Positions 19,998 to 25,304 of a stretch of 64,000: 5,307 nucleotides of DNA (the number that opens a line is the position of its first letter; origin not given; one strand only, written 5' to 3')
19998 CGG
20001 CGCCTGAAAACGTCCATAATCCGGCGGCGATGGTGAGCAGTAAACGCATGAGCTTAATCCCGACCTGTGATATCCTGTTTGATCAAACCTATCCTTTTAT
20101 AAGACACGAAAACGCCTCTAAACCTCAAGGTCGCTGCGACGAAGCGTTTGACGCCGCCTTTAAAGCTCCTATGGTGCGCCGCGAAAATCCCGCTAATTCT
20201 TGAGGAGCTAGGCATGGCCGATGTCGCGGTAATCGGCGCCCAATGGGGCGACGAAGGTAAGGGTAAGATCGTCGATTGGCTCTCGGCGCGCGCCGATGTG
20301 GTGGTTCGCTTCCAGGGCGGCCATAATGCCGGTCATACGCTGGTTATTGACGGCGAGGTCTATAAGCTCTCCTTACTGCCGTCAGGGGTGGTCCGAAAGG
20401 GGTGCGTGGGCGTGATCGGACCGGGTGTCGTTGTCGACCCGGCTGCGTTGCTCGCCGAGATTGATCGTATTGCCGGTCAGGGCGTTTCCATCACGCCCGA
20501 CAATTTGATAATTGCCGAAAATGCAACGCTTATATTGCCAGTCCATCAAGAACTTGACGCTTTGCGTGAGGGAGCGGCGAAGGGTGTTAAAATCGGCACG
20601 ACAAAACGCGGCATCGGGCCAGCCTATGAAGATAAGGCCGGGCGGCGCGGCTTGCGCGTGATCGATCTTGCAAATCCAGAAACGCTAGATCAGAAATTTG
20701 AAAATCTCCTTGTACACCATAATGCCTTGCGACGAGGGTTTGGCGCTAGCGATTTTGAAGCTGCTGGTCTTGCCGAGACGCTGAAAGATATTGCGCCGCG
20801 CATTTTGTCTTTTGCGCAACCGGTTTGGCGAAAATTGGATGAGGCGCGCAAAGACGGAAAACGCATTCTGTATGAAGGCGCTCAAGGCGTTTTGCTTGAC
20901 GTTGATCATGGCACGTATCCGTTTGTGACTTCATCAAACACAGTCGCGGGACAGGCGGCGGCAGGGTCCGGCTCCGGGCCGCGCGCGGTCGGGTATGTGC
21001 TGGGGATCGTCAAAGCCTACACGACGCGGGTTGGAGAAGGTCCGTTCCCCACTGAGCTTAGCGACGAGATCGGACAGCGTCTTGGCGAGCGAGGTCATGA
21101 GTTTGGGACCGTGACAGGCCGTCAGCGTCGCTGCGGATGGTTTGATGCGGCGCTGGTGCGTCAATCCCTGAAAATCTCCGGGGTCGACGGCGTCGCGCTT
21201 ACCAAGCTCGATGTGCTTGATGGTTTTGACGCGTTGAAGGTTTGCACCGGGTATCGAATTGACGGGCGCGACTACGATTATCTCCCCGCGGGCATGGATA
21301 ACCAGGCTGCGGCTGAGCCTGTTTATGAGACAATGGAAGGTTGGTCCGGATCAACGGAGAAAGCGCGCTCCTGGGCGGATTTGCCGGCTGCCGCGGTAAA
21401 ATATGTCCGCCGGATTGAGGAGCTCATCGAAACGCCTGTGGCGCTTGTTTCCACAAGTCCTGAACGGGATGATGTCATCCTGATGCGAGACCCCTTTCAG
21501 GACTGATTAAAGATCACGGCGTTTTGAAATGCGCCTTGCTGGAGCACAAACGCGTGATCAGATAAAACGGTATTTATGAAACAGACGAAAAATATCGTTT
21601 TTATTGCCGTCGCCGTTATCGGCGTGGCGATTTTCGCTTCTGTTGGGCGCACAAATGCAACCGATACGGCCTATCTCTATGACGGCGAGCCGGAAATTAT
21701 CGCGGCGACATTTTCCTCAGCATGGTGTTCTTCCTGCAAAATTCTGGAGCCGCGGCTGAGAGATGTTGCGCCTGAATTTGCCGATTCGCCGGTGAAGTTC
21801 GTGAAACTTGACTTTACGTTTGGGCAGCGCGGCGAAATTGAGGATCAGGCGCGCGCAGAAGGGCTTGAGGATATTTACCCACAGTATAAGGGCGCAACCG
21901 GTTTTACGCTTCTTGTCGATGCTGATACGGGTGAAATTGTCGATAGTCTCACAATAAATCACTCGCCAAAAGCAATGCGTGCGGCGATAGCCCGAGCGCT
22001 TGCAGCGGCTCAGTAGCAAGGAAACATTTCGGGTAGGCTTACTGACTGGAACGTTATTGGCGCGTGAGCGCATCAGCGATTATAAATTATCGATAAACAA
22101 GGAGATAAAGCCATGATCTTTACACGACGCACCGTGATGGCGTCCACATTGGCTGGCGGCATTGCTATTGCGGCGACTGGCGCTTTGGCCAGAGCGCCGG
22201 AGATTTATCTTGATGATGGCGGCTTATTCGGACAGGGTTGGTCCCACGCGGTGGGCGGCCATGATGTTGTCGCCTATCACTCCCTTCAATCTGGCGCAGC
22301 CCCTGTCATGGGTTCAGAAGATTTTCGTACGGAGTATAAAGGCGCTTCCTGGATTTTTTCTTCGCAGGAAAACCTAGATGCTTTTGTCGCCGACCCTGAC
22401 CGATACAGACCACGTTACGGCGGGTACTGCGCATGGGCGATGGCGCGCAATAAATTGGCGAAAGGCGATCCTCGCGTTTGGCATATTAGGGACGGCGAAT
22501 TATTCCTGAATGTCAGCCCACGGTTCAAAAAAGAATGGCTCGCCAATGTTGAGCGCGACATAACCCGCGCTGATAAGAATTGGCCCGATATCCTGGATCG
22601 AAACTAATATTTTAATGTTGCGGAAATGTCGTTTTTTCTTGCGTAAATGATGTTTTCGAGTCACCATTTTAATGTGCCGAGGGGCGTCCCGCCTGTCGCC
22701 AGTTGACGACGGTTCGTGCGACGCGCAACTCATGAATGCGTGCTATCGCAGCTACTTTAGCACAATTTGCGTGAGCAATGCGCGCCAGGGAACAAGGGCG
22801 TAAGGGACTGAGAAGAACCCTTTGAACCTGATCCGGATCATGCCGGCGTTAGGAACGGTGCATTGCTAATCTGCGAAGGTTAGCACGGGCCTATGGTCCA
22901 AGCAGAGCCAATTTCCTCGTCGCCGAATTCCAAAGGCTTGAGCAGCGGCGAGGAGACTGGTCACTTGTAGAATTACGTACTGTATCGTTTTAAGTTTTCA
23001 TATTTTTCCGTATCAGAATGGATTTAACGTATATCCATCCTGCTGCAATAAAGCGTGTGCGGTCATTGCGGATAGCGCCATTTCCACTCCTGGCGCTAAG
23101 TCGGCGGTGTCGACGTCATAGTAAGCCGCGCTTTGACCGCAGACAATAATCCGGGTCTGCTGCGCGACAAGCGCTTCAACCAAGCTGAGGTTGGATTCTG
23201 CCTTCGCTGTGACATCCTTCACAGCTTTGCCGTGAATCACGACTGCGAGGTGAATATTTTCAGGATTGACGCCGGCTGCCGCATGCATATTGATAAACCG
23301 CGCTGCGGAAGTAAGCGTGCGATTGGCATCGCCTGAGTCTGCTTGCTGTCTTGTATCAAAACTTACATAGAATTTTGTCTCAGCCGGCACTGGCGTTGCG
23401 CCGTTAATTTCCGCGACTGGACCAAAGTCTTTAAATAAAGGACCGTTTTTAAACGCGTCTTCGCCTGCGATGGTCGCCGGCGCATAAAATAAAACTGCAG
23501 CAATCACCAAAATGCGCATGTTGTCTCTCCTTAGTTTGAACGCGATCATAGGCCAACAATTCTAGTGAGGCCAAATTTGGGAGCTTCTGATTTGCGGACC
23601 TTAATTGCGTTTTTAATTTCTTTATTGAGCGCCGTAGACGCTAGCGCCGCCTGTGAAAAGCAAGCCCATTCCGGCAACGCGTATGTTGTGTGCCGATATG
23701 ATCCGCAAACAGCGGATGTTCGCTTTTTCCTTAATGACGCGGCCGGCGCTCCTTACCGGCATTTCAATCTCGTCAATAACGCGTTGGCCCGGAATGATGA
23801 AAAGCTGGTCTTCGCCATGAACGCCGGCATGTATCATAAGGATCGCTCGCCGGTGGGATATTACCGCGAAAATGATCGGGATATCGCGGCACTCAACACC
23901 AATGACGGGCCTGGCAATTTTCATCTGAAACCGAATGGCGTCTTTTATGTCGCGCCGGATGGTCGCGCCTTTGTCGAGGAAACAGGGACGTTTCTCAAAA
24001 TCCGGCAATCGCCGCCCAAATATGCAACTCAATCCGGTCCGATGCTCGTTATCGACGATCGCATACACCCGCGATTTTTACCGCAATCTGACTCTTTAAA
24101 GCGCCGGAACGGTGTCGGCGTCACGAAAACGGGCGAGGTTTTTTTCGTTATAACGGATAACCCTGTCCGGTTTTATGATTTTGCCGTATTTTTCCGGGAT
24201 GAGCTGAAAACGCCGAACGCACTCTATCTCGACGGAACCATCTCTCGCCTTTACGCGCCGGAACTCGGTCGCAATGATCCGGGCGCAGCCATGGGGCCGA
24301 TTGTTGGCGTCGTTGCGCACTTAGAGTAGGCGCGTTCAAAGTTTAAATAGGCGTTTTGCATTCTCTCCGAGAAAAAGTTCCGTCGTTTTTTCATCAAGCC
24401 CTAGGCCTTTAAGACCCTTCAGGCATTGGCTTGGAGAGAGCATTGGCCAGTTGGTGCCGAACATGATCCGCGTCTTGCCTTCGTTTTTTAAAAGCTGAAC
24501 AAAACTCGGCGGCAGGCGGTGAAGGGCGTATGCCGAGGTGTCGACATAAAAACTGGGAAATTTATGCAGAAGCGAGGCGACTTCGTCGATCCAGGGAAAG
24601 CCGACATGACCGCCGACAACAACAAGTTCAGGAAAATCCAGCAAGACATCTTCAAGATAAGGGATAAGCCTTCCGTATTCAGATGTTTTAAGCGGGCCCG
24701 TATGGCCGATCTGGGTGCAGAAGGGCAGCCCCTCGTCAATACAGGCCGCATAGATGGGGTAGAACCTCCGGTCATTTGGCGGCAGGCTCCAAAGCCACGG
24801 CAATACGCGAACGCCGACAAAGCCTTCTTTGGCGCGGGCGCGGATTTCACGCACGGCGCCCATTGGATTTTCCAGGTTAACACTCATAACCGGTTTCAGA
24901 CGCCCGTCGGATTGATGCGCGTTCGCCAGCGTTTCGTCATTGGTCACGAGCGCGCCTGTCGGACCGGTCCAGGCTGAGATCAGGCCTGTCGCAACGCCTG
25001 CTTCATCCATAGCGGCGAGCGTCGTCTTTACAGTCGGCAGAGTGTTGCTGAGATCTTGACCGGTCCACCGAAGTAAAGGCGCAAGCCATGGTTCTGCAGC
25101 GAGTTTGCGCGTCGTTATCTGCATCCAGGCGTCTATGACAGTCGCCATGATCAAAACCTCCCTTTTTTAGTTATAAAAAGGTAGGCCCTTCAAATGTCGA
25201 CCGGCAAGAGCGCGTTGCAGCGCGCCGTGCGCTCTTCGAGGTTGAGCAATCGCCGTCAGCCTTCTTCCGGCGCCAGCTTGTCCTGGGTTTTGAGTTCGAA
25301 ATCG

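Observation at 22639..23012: Orphan TPP riboswitch: complete regulatory cassette with no gene to regulate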

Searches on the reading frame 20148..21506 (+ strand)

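Call 6: search_protein_families(library=pfam, proteins=[window:20148-21506:+])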
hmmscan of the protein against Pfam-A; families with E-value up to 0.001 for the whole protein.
window:20148-21506:+ (452 aa): 1 family
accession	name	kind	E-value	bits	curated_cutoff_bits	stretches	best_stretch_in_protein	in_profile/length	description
PF00709.27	Adenylsucc_synt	-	9.4e-175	581.7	27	1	27-444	1-416/416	Adenylosuccinate synthetase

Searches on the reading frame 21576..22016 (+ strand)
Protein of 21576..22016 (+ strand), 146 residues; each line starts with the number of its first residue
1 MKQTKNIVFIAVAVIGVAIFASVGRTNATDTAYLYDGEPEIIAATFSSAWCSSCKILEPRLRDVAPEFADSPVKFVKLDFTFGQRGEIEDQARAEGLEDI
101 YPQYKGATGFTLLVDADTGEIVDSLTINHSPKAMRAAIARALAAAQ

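Call 6: search_protein_families(library=pfam, proteins=[window:21576-22016:+])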
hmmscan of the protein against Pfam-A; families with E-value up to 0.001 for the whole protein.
window:21576-22016:+ (146 aa): 1 family
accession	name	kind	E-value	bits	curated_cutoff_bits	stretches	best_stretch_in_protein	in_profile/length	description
PF00085.26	Thioredoxin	-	8.3e-07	29.4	23.5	1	42-81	21-59/103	Thioredoxin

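Call 71: search_protein_families(library=ncbifam, max_evalue=0.001, proteins=[window:21576-22016:+])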
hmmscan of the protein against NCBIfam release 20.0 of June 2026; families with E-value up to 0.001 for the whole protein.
window:21576-22016:+ (146 aa): 2 families
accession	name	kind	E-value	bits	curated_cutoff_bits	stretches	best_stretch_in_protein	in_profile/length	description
TIGR01068.1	thioredoxin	equivalog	3.4e-05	23.9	96.8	1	41-80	16-54/101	thioredoxin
TIGR01126.1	pdi_dom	equivalog_domain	0.00038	20.7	107.2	1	43-83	18-60/105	protein disulfide-isomerase domain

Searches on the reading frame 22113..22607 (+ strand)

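Call 6: search_protein_families(library=pfam, proteins=[window:22113-22607:+])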
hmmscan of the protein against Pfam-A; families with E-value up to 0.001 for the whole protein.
window:22113-22607:+ (164 aa): 1 family
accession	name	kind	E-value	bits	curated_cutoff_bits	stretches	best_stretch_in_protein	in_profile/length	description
PF04945.19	YHS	-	3.6e-09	36.9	30.3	1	69-100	14-45/47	YHS domain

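Call 71: search_protein_families(library=ncbifam, max_evalue=0.001, proteins=[window:22113-22607:+])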
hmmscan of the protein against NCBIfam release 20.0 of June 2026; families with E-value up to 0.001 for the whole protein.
window:22113-22607:+ (164 aa): 1 family
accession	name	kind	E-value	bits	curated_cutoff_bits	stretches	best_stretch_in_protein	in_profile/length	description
NF041384.1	YHS_seleno_dom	subfamily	6.9e-40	135.8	70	1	45-158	2-112/113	YHS domain-containing (seleno)protein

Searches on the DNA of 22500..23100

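Call 4: search_rna_families(source=window, start=22500, end=23100, threshold=evalue, max_evalue=10, show_alignments=5)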
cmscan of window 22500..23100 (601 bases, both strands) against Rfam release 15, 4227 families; matches with E-value up to 10: 3.
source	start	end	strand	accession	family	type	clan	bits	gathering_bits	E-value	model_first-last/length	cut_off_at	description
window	22777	22873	+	RF00059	TPP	Cis-reg; riboswitch;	-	49.9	54.3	8.2e-09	1-105/105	no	TPP riboswitch aptamer (THI element)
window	22988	23054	+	RF02145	MEG8_1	Gene; lncRNA;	-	15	70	0.4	1-97/97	no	Maternally expressed 8 exon 1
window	22898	22924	-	RF01129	sR44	Gene; snRNA; snoRNA; CD-box;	-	10.4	45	7.5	1-55/55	no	Small nucleolar RNA sR44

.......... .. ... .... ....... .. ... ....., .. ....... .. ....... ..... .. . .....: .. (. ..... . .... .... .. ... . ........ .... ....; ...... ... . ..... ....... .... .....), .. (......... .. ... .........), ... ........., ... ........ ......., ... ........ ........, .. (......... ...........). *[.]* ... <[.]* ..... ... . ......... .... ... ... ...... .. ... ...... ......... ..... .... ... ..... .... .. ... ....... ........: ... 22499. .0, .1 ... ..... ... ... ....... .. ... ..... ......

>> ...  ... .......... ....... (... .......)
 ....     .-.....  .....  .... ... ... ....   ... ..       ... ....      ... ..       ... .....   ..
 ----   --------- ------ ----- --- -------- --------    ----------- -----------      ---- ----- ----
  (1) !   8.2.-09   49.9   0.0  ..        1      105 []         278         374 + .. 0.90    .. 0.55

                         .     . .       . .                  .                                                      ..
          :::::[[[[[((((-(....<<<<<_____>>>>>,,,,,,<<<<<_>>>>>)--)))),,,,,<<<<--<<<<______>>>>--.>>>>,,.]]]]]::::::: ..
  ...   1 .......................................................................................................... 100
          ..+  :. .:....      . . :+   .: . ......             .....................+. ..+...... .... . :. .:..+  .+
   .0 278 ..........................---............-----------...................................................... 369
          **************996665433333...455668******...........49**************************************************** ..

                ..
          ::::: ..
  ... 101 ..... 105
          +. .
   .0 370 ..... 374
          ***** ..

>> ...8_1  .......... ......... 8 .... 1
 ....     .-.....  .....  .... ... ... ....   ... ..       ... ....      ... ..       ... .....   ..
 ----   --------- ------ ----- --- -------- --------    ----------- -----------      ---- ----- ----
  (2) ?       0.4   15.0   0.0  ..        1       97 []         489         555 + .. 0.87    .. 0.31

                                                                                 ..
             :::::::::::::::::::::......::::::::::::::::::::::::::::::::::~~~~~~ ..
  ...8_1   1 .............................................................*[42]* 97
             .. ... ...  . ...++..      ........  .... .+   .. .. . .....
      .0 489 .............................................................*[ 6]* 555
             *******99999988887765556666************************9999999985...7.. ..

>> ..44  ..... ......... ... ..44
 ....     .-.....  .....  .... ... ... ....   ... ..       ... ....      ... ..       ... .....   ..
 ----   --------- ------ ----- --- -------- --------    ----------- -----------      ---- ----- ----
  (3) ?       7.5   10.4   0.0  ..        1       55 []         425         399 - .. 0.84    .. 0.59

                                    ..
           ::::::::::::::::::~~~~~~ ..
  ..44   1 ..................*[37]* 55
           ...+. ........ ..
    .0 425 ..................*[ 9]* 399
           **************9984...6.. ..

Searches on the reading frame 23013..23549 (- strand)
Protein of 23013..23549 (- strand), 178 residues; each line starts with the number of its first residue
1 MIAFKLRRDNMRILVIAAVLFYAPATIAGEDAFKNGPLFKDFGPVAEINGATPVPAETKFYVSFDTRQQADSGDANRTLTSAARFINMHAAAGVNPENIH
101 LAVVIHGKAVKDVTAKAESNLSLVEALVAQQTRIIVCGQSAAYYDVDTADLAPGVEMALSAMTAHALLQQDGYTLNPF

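Call 6: search_protein_families(library=pfam, proteins=[window:23013-23549:-])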
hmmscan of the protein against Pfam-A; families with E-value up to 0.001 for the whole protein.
window:23013-23549:- (178 aa): 1 family
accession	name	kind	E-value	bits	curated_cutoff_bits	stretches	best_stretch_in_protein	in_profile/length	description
PF02635.20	DsrE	-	4.1e-13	50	22.7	1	73-174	17-112/116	DsrE/DsrF-like family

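Call 38: search_protein_families(library=pfam, max_evalue=0.01, proteins=[window:23013-23519:-])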
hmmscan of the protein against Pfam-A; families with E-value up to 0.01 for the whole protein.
window:23013-23519:- (168 aa): 1 family
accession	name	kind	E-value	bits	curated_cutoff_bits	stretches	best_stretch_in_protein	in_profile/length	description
PF02635.20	DsrE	-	3.6e-13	50.2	22.7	1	63-164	17-112/116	DsrE/DsrF-like family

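Call 64: search_solved_structures(query=window:23013-23519:-, max_evalue=0.01)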
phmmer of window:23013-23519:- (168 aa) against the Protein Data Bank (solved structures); distinct sequences matched with E-value up to 0.01: 0.

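Call 71: search_protein_families(library=ncbifam, max_evalue=0.001, proteins=[window:23013-23519:-])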
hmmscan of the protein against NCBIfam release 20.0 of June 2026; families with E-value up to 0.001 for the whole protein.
window:23013-23519:- (168 aa): 0 families

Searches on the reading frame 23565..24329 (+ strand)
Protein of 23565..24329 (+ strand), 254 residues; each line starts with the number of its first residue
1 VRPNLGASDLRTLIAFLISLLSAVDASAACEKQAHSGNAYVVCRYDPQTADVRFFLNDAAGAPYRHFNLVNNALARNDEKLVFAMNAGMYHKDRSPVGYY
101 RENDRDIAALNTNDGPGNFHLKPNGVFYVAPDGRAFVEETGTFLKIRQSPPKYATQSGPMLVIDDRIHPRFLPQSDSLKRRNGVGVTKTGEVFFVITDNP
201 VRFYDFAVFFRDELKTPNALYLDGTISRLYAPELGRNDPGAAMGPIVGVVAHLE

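Call 6: search_protein_families(library=pfam, proteins=[window:23565-24329:+])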
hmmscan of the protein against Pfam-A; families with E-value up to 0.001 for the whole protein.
window:23565-24329:+ (254 aa): 1 family
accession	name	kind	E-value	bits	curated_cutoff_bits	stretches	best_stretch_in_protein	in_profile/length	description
PF09992.14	NAGPA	-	3e-21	76.8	25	1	80-239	2-154/169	Phosphodiester glycosidase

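Call 38: search_protein_families(library=pfam, max_evalue=0.01, proteins=[window:23592-24329:+])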
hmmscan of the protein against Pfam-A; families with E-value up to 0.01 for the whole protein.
window:23592-24329:+ (245 aa): 1 family
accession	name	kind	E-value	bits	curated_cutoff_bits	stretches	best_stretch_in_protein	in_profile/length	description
PF09992.14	NAGPA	-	2.7e-21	76.9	25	1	71-230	2-154/169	Phosphodiester glycosidase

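Call 63: search_solved_structures(query=window:23592-24329:+, max_evalue=0.01)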
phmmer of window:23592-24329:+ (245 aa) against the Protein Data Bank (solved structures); distinct sequences matched with E-value up to 0.01: 0.

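Call 71: search_protein_families(library=ncbifam, max_evalue=0.001, proteins=[window:23592-24329:+])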
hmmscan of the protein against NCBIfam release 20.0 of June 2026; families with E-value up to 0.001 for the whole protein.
window:23592-24329:+ (245 aa): 0 families

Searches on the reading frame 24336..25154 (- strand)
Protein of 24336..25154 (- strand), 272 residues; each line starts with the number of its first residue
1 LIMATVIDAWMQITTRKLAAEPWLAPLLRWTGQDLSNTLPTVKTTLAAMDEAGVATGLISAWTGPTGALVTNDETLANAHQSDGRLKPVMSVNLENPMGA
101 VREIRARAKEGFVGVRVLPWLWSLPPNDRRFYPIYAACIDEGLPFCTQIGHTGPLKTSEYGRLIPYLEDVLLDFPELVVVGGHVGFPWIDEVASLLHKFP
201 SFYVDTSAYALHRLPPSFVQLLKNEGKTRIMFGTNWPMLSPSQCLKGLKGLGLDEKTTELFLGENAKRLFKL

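Call 6: search_protein_families(library=pfam, proteins=[window:24336-25154:-])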
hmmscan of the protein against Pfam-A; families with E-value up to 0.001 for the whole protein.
window:24336-25154:- (272 aa): 1 family
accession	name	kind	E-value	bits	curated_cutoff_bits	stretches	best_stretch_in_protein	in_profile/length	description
PF04909.20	Amidohydro_2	-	1.1e-35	124.2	26.4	1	61-272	55-289/289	Amidohydrolase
